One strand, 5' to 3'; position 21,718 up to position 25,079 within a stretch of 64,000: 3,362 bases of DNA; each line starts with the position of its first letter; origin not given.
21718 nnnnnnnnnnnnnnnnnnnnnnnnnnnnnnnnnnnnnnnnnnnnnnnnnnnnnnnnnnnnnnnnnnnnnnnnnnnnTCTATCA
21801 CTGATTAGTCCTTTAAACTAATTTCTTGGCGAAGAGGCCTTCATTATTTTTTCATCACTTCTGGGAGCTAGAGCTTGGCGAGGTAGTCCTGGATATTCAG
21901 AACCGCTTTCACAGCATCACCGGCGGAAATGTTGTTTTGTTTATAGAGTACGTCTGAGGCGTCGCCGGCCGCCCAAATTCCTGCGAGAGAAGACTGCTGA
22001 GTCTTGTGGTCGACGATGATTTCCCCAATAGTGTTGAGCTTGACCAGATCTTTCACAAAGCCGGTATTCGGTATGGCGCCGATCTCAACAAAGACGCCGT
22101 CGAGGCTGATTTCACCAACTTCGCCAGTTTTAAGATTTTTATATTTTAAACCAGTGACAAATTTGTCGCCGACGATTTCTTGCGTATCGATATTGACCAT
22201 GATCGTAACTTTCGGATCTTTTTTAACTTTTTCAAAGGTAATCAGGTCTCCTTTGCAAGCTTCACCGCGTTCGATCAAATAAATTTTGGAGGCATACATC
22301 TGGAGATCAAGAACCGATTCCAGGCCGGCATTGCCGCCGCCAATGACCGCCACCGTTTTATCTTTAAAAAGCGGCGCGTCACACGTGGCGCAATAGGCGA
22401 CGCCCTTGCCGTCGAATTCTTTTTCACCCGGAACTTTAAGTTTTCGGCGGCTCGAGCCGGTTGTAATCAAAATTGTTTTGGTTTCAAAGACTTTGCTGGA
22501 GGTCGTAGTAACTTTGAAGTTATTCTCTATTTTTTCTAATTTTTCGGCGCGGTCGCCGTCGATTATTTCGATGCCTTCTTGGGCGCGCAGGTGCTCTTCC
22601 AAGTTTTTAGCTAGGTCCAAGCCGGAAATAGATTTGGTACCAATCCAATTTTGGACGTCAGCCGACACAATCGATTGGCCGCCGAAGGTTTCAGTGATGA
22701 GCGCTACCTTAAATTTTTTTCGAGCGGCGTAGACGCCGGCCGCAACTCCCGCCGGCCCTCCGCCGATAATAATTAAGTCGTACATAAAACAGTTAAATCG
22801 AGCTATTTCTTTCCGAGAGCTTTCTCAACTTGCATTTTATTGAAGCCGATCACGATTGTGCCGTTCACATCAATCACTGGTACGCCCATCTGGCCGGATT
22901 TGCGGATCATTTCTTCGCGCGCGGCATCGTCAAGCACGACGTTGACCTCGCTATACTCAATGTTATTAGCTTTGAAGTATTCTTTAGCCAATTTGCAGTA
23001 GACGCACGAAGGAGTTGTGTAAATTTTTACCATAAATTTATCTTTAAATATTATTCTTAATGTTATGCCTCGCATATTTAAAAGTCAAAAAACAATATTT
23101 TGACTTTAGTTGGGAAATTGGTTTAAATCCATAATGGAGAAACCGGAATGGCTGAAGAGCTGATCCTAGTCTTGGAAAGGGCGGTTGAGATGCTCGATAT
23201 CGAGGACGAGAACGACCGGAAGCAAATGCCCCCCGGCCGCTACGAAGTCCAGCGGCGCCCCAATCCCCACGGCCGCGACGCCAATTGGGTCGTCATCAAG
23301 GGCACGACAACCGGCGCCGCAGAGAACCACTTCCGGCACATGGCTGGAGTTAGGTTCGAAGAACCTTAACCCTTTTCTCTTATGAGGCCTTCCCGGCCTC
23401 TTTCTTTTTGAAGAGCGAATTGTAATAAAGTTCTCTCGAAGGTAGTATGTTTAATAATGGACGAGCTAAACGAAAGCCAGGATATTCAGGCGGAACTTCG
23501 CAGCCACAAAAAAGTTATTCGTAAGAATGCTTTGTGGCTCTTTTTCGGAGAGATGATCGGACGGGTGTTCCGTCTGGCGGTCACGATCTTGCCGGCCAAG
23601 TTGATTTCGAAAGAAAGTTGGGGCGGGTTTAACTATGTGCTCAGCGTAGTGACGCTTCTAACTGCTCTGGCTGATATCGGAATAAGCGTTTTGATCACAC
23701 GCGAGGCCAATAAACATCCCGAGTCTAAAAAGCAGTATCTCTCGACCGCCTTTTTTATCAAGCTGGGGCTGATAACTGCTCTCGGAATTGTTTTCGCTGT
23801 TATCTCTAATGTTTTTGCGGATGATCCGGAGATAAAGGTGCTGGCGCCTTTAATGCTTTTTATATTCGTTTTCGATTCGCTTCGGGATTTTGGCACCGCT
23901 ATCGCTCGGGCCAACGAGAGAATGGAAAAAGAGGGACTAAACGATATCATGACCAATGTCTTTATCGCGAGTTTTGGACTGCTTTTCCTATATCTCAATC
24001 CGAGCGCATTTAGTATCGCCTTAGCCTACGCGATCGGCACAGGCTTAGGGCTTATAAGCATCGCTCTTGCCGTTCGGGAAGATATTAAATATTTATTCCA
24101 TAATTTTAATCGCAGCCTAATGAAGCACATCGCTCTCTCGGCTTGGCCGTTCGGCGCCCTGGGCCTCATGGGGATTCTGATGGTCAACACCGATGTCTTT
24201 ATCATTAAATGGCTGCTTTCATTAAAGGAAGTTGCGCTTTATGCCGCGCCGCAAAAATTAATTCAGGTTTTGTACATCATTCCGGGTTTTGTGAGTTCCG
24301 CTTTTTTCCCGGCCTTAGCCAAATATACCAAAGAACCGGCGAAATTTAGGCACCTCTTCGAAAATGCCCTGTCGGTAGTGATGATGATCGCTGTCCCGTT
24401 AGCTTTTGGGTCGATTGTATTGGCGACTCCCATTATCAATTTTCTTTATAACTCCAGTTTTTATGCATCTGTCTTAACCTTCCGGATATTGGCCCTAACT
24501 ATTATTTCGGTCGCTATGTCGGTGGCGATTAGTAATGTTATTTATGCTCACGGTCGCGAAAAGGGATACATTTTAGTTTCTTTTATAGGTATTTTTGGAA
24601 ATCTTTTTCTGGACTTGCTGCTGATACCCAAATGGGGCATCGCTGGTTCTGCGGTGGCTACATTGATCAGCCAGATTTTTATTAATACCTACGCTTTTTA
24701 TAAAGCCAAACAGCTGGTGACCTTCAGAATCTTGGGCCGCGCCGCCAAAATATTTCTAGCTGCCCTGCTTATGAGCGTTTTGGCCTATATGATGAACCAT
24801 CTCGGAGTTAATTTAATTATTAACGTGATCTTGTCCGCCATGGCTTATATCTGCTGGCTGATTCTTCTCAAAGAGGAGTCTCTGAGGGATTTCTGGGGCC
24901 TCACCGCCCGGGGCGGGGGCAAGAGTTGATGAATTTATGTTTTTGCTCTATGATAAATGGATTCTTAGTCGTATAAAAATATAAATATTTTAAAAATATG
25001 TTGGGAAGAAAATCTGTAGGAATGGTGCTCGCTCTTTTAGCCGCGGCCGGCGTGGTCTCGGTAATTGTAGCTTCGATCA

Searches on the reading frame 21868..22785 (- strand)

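Call 24: search_protein_families(library=pfam, proteins=[window:21868-22785:-], max_evalue=0.001)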
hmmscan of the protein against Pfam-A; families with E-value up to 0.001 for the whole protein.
window:21868-22785:- (305 aa): 11 families
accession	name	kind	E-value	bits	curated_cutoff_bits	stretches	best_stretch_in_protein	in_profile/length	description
PF07992.20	Pyr_redox_2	-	2.6e-41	142.4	26.1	1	2-277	1-277/291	Pyridine nucleotide-disulphide oxidoreductase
PF13738.12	Pyr_redox_3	-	2.4e-18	66.9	30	1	51-274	76-305/305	Pyridine nucleotide-disulphide oxidoreductase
PF00070.33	Pyr_redox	-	1.1e-09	39.1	22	1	145-214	2-78/82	Pyridine nucleotide-disulphide oxidoreductase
PF01134.28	GIDA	-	1.9e-09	37.5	22.1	1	3-34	1-32/391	Glucose inhibited division protein A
PF01266.30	DAO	-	2.2e-08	34.4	27.9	0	3-39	1-40/353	FAD dependent oxidoreductase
PF12831.13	FAD_oxidored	-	3.8e-08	33.5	27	1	3-72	1-74/416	FAD dependent oxidoreductase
PF03486.20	HI0933_like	-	5.3e-08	33.1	50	0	3-32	2-31/244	HI0933-like protein Rossmann domain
PF00890.30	FAD_binding_2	-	3.5e-07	30.2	20.4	1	3-39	1-39/414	FAD binding domain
PF01946.23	Thi4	-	4.1e-05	23.4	26.2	0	3-33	19-50/235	Thi4 family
PF13450.12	NAD_binding_8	-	0.00014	22.5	21.9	0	6-36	1-33/68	NAD(P)-binding Rossmann-like domain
PF05834.18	Lycopene_cycl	-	0.00061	19.4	23.4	0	3-31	1-31/380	Lycopene cyclase protein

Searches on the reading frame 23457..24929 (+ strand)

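Call 24: search_protein_families(library=pfam, proteins=[window:23457-24929:+], max_evalue=0.001)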
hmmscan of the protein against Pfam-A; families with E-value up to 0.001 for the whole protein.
window:23457-24929:+ (490 aa): 3 families
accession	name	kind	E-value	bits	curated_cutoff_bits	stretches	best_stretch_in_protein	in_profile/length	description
PF01943.22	Polysacc_synt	-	2.9e-29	102.8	28.2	1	22-290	2-273/274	Polysaccharide biosynthesis protein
PF13440.11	Polysacc_synt_3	-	1.7e-25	90.3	23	1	47-339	3-292/293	Polysaccharide biosynthesis protein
PF03023.19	MurJ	-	4.6e-16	58.9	27.4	1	76-449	38-435/451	Lipid II flippase MurJ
